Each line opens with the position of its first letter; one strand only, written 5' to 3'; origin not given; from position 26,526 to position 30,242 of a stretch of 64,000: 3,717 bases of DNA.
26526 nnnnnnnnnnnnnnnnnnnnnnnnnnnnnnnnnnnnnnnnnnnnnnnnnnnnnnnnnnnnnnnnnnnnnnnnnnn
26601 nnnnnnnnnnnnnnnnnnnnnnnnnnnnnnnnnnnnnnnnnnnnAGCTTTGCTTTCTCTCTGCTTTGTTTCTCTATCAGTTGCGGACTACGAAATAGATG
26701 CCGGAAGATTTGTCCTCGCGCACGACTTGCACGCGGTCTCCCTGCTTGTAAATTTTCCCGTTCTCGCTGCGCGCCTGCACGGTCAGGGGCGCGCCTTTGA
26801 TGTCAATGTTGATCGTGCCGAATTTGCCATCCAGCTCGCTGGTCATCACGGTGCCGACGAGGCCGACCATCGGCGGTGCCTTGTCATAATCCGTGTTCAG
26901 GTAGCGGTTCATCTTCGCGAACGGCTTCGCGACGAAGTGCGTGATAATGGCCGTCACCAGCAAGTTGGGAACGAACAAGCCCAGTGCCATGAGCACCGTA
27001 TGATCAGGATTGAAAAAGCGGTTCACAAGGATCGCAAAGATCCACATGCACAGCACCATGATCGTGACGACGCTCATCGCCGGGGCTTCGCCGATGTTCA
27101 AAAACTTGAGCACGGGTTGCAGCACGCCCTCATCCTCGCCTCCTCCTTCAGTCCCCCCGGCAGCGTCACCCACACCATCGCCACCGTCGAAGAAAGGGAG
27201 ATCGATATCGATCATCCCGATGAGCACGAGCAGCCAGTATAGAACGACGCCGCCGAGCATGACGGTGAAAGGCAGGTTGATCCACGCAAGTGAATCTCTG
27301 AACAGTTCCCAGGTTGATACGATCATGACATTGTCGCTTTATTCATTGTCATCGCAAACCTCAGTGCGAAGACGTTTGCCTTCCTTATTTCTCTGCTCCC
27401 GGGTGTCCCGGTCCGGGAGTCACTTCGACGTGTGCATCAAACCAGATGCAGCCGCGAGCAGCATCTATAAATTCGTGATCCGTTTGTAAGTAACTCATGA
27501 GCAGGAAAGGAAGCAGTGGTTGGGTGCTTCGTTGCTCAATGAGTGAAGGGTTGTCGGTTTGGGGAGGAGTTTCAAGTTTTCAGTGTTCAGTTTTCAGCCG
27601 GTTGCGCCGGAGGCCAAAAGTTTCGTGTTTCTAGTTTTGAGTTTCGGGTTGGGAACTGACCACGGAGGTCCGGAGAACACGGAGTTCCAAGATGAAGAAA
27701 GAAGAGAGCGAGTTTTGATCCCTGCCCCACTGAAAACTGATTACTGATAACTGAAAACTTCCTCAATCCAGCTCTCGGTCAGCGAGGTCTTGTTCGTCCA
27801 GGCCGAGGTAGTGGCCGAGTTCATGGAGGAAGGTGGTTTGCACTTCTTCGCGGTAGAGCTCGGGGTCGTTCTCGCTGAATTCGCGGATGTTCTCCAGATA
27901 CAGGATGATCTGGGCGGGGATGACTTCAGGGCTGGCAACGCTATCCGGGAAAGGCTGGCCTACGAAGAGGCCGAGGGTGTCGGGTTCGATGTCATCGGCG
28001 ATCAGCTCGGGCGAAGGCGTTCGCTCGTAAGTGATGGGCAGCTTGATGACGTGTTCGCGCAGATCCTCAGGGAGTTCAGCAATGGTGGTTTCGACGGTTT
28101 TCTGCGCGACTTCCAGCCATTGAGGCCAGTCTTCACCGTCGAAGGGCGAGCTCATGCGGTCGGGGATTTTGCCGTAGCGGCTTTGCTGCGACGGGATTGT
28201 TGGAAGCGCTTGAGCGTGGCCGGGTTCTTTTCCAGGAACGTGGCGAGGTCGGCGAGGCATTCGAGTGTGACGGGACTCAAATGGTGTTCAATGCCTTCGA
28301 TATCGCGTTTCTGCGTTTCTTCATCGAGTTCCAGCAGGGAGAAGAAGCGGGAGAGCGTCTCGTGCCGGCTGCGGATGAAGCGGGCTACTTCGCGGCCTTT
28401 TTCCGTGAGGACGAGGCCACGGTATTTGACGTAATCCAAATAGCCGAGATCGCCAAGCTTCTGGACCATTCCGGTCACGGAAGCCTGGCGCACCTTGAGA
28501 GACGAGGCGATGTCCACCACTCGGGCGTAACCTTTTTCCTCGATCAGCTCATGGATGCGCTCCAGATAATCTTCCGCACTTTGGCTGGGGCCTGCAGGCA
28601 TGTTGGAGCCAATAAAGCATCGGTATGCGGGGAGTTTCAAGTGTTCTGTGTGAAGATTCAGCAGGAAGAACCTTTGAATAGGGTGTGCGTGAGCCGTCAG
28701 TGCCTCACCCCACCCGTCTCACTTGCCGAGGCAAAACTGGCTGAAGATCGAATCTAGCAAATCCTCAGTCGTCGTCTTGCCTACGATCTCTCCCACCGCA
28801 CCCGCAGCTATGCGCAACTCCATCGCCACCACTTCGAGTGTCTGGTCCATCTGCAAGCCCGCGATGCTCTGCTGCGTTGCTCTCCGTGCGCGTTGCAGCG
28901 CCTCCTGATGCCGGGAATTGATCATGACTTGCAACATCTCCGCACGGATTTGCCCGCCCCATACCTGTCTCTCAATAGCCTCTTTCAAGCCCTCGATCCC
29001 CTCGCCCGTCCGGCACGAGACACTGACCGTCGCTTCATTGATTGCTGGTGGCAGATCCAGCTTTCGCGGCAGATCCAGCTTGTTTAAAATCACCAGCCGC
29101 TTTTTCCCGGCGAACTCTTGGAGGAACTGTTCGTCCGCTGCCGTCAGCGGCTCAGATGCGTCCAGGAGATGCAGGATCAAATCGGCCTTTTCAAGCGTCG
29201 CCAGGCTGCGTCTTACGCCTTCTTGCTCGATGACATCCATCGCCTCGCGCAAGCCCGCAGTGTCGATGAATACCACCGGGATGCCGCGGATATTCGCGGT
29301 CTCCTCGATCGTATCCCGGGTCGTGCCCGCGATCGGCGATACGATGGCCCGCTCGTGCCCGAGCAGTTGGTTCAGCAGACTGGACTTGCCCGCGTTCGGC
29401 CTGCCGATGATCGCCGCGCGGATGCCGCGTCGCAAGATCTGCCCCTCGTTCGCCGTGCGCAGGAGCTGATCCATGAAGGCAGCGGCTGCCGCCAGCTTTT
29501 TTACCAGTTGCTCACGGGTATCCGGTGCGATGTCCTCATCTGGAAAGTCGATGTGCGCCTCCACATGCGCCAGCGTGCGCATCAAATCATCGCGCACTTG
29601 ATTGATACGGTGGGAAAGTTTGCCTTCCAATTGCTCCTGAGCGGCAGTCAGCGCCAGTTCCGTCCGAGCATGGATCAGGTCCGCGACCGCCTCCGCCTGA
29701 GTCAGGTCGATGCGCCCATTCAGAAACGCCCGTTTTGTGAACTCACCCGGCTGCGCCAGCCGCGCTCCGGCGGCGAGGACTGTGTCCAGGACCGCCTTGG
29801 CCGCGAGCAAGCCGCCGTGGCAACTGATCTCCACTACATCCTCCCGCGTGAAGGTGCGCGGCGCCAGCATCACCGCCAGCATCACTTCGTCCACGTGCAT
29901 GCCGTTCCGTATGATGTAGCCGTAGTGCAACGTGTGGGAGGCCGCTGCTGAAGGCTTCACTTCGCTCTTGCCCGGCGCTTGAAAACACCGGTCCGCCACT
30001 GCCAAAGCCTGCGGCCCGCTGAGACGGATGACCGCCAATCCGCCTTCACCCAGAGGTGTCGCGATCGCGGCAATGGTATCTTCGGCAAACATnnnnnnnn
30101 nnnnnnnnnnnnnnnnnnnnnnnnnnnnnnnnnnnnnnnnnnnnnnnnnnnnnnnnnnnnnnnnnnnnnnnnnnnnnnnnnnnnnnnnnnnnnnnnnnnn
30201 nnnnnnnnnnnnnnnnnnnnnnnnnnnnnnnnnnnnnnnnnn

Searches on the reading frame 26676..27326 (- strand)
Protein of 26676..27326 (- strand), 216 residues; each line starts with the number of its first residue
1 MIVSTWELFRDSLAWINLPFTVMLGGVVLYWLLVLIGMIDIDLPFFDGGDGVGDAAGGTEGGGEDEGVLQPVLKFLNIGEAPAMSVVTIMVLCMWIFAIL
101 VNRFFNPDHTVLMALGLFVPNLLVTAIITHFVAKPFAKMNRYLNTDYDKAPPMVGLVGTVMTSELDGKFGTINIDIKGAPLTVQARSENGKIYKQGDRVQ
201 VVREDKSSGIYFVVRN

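Call 4: search_protein_families(library=pfam, proteins=[window:26676-27326:-], max_evalue=0.01)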
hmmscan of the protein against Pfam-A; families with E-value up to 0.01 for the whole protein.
window:26676-27326:- (216 aa): 0 families

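Call 5: search_protein_families(library=ncbifam, proteins=[window:26676-27326:-], max_evalue=0.01)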
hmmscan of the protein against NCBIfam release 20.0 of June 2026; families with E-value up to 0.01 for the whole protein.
window:26676-27326:- (216 aa): 0 families

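Call 6: search_protein_families(library=padloc, proteins=[window:26676-27326:-], max_evalue=0.01)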
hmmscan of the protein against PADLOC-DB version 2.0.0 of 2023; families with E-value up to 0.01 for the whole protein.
window:26676-27326:- (216 aa): 0 families

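Call 7: search_protein_families(library=pfam, proteins=[window:26676-27326:-], max_evalue=10)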
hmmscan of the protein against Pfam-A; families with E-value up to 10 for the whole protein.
window:26676-27326:- (216 aa): 1 family
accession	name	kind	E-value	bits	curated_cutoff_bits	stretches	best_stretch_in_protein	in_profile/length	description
PF05366.16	Sarcolipin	-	1.8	8.7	26.4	1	17-34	9-26/31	Sarcolipin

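Call 53: search_protein_families(library=phrogs, proteins=[window:26676-27326:-], max_evalue=0.01)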
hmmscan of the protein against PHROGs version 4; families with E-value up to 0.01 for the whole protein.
window:26676-27326:- (216 aa): 0 families

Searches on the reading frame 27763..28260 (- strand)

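Call 4: search_protein_families(library=pfam, proteins=[window:27763-28260:-], max_evalue=0.01)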
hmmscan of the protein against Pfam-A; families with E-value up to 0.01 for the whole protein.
window:27763-28260:- (165 aa): 2 families
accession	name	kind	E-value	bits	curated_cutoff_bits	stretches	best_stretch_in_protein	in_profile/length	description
PF06262.17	Zincin_1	-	2.9e-16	59.6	22.4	1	74-162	4-95/97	Zincin-like metallopeptidase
PF07998.17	Peptidase_M54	-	0.00047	20.6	24.4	1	118-155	124-160/194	Peptidase family M54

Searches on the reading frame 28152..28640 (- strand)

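Call 4: search_protein_families(library=pfam, proteins=[window:28152-28640:-], max_evalue=0.01)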
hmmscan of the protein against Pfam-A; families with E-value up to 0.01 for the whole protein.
window:28152-28640:- (162 aa): 3 families
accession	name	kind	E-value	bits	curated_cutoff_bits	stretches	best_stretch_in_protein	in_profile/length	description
PF01325.25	Fe_dep_repress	-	9.3e-19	67.8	26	1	20-76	4-60/60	Iron dependent repressor, N-terminal DNA binding domain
PF02742.21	Fe_dep_repr_C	-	3e-13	50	27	1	79-143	1-66/70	Iron dependent repressor, metal binding and dimerisation domain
PF01047.28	MarR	-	0.00011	22.5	24.6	1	32-68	11-47/59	MarR family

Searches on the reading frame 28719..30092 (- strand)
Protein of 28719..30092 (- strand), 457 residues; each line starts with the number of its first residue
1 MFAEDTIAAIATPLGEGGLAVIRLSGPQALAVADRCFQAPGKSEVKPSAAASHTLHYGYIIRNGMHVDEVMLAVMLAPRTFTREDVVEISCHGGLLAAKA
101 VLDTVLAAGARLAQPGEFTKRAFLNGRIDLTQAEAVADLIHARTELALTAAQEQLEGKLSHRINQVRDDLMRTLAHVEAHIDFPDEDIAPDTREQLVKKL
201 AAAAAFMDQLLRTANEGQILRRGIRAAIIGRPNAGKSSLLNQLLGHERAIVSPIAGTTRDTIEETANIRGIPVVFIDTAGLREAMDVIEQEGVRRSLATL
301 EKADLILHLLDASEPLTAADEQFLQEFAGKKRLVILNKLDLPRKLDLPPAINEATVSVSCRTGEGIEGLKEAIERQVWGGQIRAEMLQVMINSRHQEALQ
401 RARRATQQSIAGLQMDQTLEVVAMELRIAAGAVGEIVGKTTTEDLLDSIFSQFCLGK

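Call 49: search_protein_families(library=pfam, proteins=[window:28719-30092:-], max_evalue=0.01)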
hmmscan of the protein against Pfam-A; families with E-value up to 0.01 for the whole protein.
window:28719-30092:- (457 aa): 10 families
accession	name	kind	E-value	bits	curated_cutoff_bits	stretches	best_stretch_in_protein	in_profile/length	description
PF12631.12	MnmE_helical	-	1.4e-60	205.5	40.1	1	130-454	1-211/211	MnmE helical domain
PF10396.14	TrmE_N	-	5.8e-41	139.8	29.8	1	6-127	1-117/117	GTP-binding protein TrmE N-terminus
PF01926.29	MMR_HSR1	-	5.2e-28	97.9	21.9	1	226-338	2-113/113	50S ribosome-binding GTPase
PF02421.24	FeoB_N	-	3e-10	40.3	27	1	225-342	2-118/156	Ferrous iron transport protein B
PF00350.29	Dynamin_N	-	7.6e-09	36.2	27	1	227-259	2-34/168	Dynamin family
PF00005.33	ABC_tran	-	0.0007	20.7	25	1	220-298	8-80/137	ABC transporter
PF02492.25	cobW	-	0.00083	19.4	20.7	0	262-343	74-157/180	CobW/HypB/UreG, nucleotide-binding domain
PF03193.22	RsgA_GTPase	-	0.0016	18.7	30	0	226-283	109-170/174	RsgA GTPase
PF04548.22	AIG1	-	0.0016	18.2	27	1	228-326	5-106/212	AIG1 family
PF16897.10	MMR_HSR1_Xtn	-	0.0061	17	35.2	0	331-373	57-100/106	C-terminal region of MMR_HSR1 domain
